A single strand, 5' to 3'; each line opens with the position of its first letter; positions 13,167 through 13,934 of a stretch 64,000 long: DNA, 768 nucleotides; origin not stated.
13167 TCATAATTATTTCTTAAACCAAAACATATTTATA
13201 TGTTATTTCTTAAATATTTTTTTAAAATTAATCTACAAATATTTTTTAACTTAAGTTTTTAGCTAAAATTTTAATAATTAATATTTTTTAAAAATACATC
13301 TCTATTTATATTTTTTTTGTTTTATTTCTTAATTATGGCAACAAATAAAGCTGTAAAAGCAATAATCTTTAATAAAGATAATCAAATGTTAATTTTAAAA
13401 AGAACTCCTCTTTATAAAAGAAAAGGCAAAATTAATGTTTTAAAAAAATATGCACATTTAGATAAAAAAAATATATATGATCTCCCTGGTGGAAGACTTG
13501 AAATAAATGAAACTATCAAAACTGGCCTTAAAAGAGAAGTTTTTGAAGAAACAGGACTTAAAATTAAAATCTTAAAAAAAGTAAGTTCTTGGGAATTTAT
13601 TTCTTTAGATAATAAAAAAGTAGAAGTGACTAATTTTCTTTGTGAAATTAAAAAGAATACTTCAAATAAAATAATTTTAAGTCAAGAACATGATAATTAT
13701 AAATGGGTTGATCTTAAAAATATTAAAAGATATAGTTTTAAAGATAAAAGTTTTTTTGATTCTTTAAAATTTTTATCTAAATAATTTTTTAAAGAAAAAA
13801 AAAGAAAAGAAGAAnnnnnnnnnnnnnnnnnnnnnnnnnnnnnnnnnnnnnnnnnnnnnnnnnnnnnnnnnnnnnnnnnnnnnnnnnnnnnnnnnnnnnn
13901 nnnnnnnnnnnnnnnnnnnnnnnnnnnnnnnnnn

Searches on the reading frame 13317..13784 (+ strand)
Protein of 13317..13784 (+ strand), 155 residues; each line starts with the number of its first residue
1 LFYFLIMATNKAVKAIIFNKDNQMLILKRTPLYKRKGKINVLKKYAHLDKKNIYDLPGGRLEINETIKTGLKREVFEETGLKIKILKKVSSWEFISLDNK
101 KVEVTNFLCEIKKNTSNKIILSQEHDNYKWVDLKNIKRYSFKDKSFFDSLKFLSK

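Call 69: search_protein_families(library=pfam, proteins=[window:13317-13784:+], max_evalue=0.001)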
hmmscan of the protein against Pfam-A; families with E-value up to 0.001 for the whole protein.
window:13317-13784:+ (155 aa): 2 families
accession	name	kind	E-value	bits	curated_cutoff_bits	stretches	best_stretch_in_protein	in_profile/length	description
PF00293.34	NUDIX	-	1.2e-14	54.9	21.1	1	11-145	4-129/134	NUDIX domain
PF14815.12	NUDIX_4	-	0.00016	21.9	35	0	51-141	24-103/113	NUDIX domain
